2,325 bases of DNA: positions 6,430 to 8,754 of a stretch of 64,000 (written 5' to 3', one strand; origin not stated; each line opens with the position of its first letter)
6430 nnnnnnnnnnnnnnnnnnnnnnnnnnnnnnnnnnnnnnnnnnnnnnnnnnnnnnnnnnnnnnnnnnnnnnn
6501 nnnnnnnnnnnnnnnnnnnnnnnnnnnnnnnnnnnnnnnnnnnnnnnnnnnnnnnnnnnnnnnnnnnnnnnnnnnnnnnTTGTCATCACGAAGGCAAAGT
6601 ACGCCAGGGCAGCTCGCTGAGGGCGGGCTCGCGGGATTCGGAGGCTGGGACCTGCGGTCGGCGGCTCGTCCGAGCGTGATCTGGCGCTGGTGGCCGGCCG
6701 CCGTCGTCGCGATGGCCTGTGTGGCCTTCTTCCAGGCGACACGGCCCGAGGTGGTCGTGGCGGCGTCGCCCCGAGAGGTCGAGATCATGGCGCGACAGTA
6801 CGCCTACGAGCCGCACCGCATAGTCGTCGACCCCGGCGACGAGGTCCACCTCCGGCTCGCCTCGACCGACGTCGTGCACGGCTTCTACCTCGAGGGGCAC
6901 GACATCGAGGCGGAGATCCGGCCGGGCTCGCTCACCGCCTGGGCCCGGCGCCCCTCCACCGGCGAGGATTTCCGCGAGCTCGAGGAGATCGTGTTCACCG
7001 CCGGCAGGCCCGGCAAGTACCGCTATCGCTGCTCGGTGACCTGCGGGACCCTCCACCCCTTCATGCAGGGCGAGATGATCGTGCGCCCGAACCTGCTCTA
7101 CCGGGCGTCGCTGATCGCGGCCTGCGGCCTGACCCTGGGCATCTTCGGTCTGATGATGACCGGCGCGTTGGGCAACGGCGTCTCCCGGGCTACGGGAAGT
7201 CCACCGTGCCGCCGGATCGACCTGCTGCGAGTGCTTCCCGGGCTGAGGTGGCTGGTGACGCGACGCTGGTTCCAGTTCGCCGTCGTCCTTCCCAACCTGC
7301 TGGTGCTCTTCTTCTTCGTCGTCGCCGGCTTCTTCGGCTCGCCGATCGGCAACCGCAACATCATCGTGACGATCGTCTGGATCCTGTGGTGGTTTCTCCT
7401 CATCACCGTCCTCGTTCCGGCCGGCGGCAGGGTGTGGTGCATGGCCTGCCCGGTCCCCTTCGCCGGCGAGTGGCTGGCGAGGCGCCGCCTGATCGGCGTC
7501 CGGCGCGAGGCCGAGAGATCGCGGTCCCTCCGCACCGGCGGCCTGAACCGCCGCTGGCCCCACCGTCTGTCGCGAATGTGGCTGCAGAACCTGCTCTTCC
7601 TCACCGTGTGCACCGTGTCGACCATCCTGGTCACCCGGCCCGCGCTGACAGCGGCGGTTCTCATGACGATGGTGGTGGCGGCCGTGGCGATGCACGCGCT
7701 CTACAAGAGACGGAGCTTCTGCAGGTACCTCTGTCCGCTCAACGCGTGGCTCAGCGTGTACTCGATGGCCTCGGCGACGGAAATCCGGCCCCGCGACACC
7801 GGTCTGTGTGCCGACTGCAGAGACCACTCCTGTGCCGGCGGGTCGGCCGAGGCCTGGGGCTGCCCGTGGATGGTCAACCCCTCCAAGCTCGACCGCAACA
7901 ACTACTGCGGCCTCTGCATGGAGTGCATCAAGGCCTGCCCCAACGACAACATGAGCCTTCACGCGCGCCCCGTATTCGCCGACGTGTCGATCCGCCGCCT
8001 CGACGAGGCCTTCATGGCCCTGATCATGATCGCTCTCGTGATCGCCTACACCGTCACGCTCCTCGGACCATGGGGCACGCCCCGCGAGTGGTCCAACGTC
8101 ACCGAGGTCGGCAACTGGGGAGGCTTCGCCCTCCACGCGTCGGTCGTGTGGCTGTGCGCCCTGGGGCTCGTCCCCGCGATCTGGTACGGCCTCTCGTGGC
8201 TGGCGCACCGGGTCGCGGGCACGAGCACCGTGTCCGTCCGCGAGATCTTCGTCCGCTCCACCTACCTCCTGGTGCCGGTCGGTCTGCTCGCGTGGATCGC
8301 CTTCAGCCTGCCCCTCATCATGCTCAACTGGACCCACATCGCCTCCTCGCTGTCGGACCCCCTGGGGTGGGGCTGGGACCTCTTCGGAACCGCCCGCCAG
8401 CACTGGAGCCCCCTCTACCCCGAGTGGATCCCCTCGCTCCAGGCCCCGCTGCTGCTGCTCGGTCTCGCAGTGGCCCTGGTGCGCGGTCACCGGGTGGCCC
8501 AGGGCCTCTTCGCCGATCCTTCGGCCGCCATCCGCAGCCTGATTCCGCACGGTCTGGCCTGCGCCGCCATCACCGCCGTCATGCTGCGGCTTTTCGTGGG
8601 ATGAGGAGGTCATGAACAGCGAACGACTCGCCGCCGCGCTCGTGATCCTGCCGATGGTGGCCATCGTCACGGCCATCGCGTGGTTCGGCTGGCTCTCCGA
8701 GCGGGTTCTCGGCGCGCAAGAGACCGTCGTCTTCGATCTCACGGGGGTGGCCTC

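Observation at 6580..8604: Unusual domain fusion: periplasmic CuA-type cupredoxin on a NapH/NosH-like quinol-dehydrogenase polyferredoxin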

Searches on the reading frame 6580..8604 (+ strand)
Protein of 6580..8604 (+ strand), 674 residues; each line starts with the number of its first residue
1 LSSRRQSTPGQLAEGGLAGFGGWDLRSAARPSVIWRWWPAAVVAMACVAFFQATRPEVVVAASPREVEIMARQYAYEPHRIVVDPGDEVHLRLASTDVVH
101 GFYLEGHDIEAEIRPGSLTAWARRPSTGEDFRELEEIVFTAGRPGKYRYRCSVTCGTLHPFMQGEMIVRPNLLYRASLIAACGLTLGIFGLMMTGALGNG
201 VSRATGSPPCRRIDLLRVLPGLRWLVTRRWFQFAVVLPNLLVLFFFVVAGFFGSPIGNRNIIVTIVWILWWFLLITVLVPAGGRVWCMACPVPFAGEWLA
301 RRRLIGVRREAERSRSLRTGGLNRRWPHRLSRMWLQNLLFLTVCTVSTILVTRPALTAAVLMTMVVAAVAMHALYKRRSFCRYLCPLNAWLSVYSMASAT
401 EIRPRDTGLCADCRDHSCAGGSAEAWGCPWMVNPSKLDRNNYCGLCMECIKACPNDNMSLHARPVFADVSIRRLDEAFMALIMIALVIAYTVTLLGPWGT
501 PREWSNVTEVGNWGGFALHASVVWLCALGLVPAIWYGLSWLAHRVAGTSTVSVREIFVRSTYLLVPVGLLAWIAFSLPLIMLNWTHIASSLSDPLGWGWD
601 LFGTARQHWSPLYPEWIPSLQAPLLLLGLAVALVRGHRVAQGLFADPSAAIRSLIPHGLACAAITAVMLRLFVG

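Call 3: search_protein_families(library=pfam, proteins=[window:6580-8604:+], max_evalue=0.01)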
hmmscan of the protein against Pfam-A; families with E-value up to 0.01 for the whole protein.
window:6580-8604:+ (674 aa): 3 families
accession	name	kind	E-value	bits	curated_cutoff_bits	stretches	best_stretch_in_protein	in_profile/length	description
PF12801.12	Fer4_5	-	1.2e-06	28.8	22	2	359-389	3-32/48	4Fe-4S binding domain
PF13473.12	Cupredoxin_1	-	6.9e-05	23.3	27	0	44-118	4-75/104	Cupredoxin-like domain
PF00116.26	COX2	-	0.00018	21.9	22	1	79-162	46-113/120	Cytochrome C oxidase subunit II, periplasmic domain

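Call 7: find_homologous_proteins(query=window:6676-8604:+, max_evalue=0.001)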
Query window:6676-8604:+ (642 aa): 824 proteins with E <= 0.001 among 8000 candidates; the best 120 are listed.
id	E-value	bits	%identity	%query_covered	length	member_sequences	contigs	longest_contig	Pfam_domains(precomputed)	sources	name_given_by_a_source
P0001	0.0e+0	1326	88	100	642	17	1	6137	PF12801.13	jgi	jgi:polyferredoxin/plastocyanin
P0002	0.0e+0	1214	81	100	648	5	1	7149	PF12801.13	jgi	jgi:polyferredoxin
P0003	0.0e+0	1213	79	100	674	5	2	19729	PF12801.13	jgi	-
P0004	0.0e+0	1208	79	100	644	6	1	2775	PF12801.13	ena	-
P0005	0.0e+0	1199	79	100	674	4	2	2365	PF12801.13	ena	-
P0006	0.0e+0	1192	78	100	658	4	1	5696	PF12801.13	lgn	-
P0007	0.0e+0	1178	76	100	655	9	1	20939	PF12801.13,PF13473.13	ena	-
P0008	0.0e+0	1177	77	100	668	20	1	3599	PF12801.13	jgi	-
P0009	0.0e+0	1171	76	100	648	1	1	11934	PF12801.13,PF13473.13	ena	-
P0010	0.0e+0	1167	77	100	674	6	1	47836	PF12801.13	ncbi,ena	-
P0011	0.0e+0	1149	76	100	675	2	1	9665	PF12801.13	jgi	jgi:plastocyanin/ferredoxin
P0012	0.0e+0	1141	74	100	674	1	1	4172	PF12801.13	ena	-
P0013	0.0e+0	1125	75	100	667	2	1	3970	PF12801.13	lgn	-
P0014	0.0e+0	1095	72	100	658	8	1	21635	PF12801.13,PF00116.27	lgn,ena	-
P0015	0.0e+0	1087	72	100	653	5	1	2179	PF12801.13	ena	-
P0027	6.0e-283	958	65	99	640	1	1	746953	PF12801.13,PF13473.13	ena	-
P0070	1.4e-247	842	59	99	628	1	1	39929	PF12801.13,PF13473.13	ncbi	ncbi:MAG: 4Fe-4S binding protein [Betaproteobacteria bacterium]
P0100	2.7e-223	761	54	95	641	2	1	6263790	-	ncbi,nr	ncbi:hypothetical protein [Desulfoluna limicola]|nr:hypothetical protein [Desulfoluna limicola]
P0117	4.3e-215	734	50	95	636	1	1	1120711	PF12801.13,PF00116.27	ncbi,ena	-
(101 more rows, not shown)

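Call 11: search_protein_families(library=ncbifam, proteins=[window:6676-8604:+], max_evalue=0.01)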
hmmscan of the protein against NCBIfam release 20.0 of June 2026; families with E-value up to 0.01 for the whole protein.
window:6676-8604:+ (642 aa): 8 families
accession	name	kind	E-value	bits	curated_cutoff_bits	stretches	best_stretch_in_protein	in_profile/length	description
TIGR02163.1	napH_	subfamily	2.3e-10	40.4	213.05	1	241-428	68-253/255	NapH/MauN family ferredoxin-type protein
TIGR04246.1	nitrous_NosZ_Gp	equivalog_domain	8.3e-07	27.7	625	1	36-138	488-578/578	Sec-dependent nitrous-oxide reductase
TIGR02866.1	CoxB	equivalog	1.2e-06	28.2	147.7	1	48-138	119-193/202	cytochrome c oxidase subunit II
TIGR04244.1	nitrous_NosZ_RR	equivalog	2.3e-06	26.5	625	1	34-137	536-627/627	TAT-dependent nitrous-oxide reductase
NF050117.1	aa3_CtaC_Actin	exception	2.5e-06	26.9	250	1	48-136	160-232/244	aa3-type cytochrome oxidase subunit II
NF007013.0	PRK09477.1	equivalog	2.7e-06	26.7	234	1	241-431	91-279/286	quinol dehydrogenase ferredoxin subunit NapH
NF052460.1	L-NosZ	equivalog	6.5e-05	21.6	700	1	32-136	378-478/480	clade III lactonase-type nitrous-oxide reductase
NF041074.2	quin_ox_SoxA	equivalog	0.00012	21.9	110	1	35-133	64-150/154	proton pump complex quinol oxidase subunit SoxA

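Call 14: find_encoding_contigs(protein=P0100, flank=10000, max_places=2)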
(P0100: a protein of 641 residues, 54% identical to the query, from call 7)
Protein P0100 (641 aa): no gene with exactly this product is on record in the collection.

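Call 15: find_encoding_contigs(protein=P0027, flank=10000, max_places=1)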
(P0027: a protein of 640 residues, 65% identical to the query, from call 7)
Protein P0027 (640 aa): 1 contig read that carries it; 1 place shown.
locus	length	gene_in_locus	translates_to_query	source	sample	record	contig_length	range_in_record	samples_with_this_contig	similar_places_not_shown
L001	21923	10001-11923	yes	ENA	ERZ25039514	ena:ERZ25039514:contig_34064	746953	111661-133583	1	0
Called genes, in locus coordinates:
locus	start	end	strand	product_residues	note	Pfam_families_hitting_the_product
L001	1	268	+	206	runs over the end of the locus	-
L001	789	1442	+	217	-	PF02096:60KD_IMP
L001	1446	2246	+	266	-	-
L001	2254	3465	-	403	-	PF07690:MFS_1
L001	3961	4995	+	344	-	PF01368:DHH, PF02272:DHHA1 (weak)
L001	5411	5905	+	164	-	PF05573:NosL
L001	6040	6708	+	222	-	PF00005:ABC_tran, PF13304:AAA_21 (faint)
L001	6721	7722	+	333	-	-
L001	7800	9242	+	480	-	-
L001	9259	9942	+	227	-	PF00127:Copper-bind (weak)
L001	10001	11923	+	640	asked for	PF13473:Cupredoxin_1 (faint), PF12801:Fer4_5 (faint)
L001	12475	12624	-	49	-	-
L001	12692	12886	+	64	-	-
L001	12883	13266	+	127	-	-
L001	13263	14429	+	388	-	PF12704:MacB_PCD, PF02687:FtsX (weak)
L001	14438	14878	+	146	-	PF10080:FtrD-like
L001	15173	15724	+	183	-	PF05573:NosL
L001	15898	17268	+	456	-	PF10396:TrmE_N, PF12631:MnmE_helical, PF00009:GTP_EFTU (faint), PF00350:Dynamin_N (faint), PF01926:MMR_HSR1, PF02421:FeoB_N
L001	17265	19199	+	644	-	PF01134:GIDA, PF12831:FAD_oxidored (weak), PF21680:GIDA_C_1st, PF13932:SAM_GIDA_C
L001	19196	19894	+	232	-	PF02527:GidB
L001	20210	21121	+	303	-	PF00142:Fer4_NifH (weak), PF01656:CbiA, PF02374:ArsA_ATPase (faint), PF06564:CBP_BcsQ (faint), PF09140:MipZ (faint), PF10609:ParA, PF13614:AAA_31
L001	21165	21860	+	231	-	PF02195:ParB_N, PF17762:HTH_ParB, PF23552:ParB_C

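Call 16: find_encoding_contigs(protein=P0117, flank=10000, max_places=1)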
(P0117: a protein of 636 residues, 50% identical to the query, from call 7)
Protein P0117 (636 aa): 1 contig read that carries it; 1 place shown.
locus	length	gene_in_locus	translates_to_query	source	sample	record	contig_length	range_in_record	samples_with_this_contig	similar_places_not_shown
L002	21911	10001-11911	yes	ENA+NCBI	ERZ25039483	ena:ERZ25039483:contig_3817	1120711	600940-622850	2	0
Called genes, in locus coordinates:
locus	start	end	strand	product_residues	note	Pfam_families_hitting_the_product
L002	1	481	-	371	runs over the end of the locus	PF02353:CMAS, PF13489:Methyltransf_23, PF01728:FtsJ, PF08241:Methyltransf_11, PF08242:Methyltransf_12, PF13649:Methyltransf_25, PF13847:Methyltransf_31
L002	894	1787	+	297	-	PF00158:Sigma54_activat, PF14532:Sigma54_activ_2, PF07728:AAA_5 (weak), PF25601:AAA_lid_14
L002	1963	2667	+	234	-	PF04012:PspA_IM30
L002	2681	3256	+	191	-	-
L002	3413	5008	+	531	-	PF01145:Band_7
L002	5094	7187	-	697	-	PF02743:dCache_1, PF00672:HAMP, PF07730:HisKA_3, PF02518:HATPase_c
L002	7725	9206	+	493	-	-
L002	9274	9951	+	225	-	PF22904:NOMO1-like_2nd (weak)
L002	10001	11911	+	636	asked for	PF00116:COX2 (faint), PF12801:Fer4_5 (faint)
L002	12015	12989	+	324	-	PF13473:Cupredoxin_1 (weak), PF00116:COX2, PF13442:Cytochrome_CBB3 (faint), PF00034:Cytochrom_C (faint)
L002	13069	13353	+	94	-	-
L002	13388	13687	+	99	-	-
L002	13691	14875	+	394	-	-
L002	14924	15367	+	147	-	PF10080:FtrD-like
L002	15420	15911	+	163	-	PF05573:NosL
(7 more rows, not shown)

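Call 17: find_encoding_contigs(protein=P0070, flank=10000, max_places=1)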
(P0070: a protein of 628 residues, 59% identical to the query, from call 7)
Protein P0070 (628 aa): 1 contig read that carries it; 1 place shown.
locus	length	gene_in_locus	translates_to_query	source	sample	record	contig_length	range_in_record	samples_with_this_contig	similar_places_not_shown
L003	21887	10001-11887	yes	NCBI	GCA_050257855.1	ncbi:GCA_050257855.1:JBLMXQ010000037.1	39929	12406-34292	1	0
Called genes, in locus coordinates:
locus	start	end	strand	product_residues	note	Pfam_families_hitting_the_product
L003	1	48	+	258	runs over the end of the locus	-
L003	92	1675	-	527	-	PF02366:PMT, PF13231:PMT_2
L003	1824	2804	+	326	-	PF00158:Sigma54_activat, PF14532:Sigma54_activ_2, PF07728:AAA_5 (weak), PF25601:AAA_lid_14, PF02954:HTH_8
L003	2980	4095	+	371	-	PF01058:Oxidored_q6, PF14720:NiFe_hyd_SSU_C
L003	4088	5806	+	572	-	PF27537:HoxH, PF00374:NiFeSe_Hases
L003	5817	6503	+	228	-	PF01292:Ni_hydr_CYTB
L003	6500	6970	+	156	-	PF01750:HycI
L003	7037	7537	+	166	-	-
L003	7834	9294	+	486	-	-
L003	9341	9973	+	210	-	PF00127:Copper-bind (faint)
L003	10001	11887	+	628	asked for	PF13473:Cupredoxin_1 (faint), PF12801:Fer4_5 (faint)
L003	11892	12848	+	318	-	PF00116:COX2, PF00034:Cytochrom_C (faint), PF13442:Cytochrome_CBB3 (faint)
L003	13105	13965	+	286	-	PF00034:Cytochrom_C, PF13442:Cytochrome_CBB3 (faint)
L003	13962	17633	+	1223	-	PF00384:Molybdopterin, PF28599:NarG_dom_V, PF01568:Molydop_binding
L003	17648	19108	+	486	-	PF12797:Fer4_2 (faint), PF12837:Fer4_6 (faint), PF12838:Fer4_7, PF13237:Fer4_10, PF13247:Fer4_11, PF14711:Nitr_red_bet_C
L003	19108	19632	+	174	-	PF02613:Nitrate_red_del (weak)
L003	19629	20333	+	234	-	PF02665:Nitrate_red_gam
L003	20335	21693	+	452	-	PF07690:MFS_1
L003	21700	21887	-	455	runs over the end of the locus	PF13487:HD_5, PF01966:HD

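Call 30: search_solved_structures(query=A1, max_evalue=1)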
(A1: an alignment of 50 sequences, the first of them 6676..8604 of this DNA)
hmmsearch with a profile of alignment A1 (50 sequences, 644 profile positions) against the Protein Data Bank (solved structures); distinct sequences matched with E-value up to 1: 60.
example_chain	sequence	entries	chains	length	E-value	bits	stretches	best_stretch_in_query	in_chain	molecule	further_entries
6ptt_A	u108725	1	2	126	5.5e-19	71.1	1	30-140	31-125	Cytochrome c oxidase subunit 2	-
6pty_A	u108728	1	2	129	4.6e-17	64.7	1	30-140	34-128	Cytochrome c oxidase subunit 2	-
2lln_A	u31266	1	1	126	7.3e-14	54.1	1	30-140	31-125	Cytochrome c oxidase subunit 2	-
2cua_A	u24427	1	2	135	9.7e-14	53.7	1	30-140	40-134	PROTEIN (CUA)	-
2fwl_B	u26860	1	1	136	1e-13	53.7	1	30-140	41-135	Cytochrome c oxidase subunit II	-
3eh3_B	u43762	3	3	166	5.6e-13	51.2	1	30-140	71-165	Cytochrome c oxidase subunit 2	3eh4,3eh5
3s33_B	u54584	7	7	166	5.6e-13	51.2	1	30-140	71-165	Cytochrome c oxidase subunit 2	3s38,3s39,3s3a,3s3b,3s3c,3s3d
2qpe_B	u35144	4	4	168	5.9e-13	51.1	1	30-140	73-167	Cytochrome c oxidase subunit 2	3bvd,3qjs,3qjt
1ehk_B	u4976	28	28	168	5.9e-13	51.1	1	30-140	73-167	BA3-TYPE CYTOCHROME-C OXIDASE | Cytochrome c oxidase polypeptide II | Cytochrome c oxidase subunit 2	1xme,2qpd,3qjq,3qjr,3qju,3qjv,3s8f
5u7n_A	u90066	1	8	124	1.7e-12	49.6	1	30-140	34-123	Cytochrome c oxidase subunit 2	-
7deg_B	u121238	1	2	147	3.8e-06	28.6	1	30-139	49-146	Cytochrome oxidase subunit II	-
7aq0_A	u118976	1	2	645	8.1e-06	27.5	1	31-143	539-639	Nitrous-oxide reductase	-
6y6y_A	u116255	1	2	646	2.3e-05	26.1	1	33-143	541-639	Nitrous-oxide reductase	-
6rkz_A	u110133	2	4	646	2.3e-05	26.1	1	33-143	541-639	Nitrous-oxide reductase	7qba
6y71_A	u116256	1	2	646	2.3e-05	26.1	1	33-143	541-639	Nitrous-oxide reductase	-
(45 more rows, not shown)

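Call 34: find_related_loci(query=A1, collection=genome_contigs, flank=8000)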
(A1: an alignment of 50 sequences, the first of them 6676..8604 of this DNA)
Query A1 (642 aa) in genome_contigs; peptide patterns used: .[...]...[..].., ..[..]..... (x = any residue, [..] = any of these).
144 stretches matched a pattern; 119 encode a relative of the query (tblastn E <= 1e-3); the best 80 are kept; 80 distinct loci.
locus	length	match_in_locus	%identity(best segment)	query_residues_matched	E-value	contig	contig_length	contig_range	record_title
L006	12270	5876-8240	79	1-642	0e+0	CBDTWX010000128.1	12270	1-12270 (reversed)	MAG TPA_asm: uncultured Thermoanaerobaculia bacterium isolate ERR2431952_concoct_53 genome assembly, contig: ERZ23880211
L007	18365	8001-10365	77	2-642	0e+0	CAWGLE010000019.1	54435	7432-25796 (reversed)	MAG: Candidatus Sulfomarinibacteraceae bacterium isolate MFD09779.bin.1.280 genome assembly, contig: contig_57227, whole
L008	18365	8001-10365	69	2-642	0e+0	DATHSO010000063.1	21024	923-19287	MAG TPA_asm: Candidatus Methylomirabilota bacterium isolate SMAG_U16053 k141_259273, whole genome shotgun sequence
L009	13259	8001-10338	65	33-642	0e+0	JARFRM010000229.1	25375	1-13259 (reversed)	MAG: Thermoanaerobaculales bacterium isolate MAG_Ve_Sed_50 k141_6825617, whole genome shotgun sequence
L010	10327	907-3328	63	5-642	0e+0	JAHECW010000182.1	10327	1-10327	MAG: Acidobacteria bacterium isolate Ww181 NODE_15265_length_10327_cov_4.366451, whole genome shotgun sequence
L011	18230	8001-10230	63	44-642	0e+0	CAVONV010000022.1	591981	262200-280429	MAG: uncultured Acidobacteriota bacterium isolate MFD09964.bin.1.111 genome assembly, contig: contig_6260, whole genome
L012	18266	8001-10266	64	33-642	0e+0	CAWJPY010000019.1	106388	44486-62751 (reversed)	MAG: uncultured Holophagae bacterium isolate MFD02923.bin.1.99 genome assembly, contig: contig_36057, whole genome shotg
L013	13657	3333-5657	52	2-642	0e+0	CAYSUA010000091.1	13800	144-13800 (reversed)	MAG TPA_asm: uncultured Desulfobacteraceae bacterium isolate SRP200020_co7_102 genome assembly, contig: NODE_3166_length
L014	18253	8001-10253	54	33-642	0e+0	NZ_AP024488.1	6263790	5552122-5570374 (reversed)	Desulfoluna limicola strain ASN36 chromosome, complete genome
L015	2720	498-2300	50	33-640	0e+0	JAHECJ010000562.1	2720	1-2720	MAG: Desulfococcus sp. isolate Ww167 NODE_159979_length_2720_cov_2.267411, whole genome shotgun sequence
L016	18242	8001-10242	54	33-642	0e+0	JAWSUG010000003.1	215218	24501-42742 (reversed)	MAG: Desulfobulbaceae bacterium isolate B4G8CH4-05 NODE_3_length_215218_cov_14.172375, whole genome shotgun sequence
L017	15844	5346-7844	48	8-640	0e+0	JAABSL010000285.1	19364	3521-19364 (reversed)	MAG: Desulfobacteraceae bacterium isolate S12.Bin036 NODE_43_length_19364_cov_18.8729, whole genome shotgun sequence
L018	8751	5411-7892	52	2-642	0e+0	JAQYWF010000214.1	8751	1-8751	MAG: Desulfosarcina sp. isolate Hel50_75_bin69 k141_70243_length_8751_cov_26.6619, whole genome shotgun sequence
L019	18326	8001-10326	50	33-642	0e+0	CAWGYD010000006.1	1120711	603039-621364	MAG: uncultured delta proteobacterium isolate MFD01721.bin.2.120 genome assembly, contig: contig_3817, whole genome shot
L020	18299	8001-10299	51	24-642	0e+0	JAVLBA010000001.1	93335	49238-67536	MAG: Desulfurivibrionaceae bacterium isolate Uz-K9-06 NODE_1_length_93335_cov_3.758219, whole genome shotgun sequence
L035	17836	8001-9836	41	29-642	2e-151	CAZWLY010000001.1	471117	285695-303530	MAG TPA_asm: uncultured Thermodesulfobacteriota bacterium isolate SRP338002_co1_113 genome assembly, contig: NODE_9_leng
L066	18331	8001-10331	40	20-642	4e-107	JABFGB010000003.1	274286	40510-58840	MAG: Chloroflexota bacterium isolate CFX10 c_000000000003, whole genome shotgun sequence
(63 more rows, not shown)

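Call 36: predict_structure(alignment_id=A1)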
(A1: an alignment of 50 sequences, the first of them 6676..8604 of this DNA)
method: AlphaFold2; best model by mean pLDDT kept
length: 642 residues; sequences in the alignment: 50
mean_pLDDT: 87.6   pTM: 0.90
mean pLDDT of the five models: 87.6, 86.0, 85.6, 85.0, 81.2
residues with pLDDT >= 90: 352; 70-90: 242; 50-70: 37; < 50: 11
segments of 3 or more residues with pLDDT < 50: 169-176
pLDDT, mean of each block of 10 residues (from residue 1): 78 82 65 91 93 93 93 93 91 89 93 92 75 93 94 95 68 51 94 90 90 86 61 84 92 88 85 69 73 87 94 86 89 93 86 91 92 85 68 75 83 86 89 90 96 96 90 88 95 97 98 93 98 97 94 89 83 88 93 98 95 93 98 97 91
secondary structure, 60 per line:
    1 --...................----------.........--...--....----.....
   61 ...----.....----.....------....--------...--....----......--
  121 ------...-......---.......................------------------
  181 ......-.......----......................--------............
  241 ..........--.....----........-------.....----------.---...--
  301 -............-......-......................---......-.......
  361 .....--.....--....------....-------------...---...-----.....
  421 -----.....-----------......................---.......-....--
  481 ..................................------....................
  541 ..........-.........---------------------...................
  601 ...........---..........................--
elements in order: H3-21 E32-40 E43-45 E48-51 E56-63 E68-72 E77-81 E88-91 E100-102 E105-108 E113-118 E131-136 H140-162 H183-186 H188-194 H199-220 H229-250 H253-257 H262-269 H277-281 H302-313 H315-320 H322-342 H347-352 H354-365 E368-372 H375-378 H385-388 H416-420 E426-430 H442-463 H467-473 H475-478 H481-514 H521-550 H552-560 H582-611 H615-640
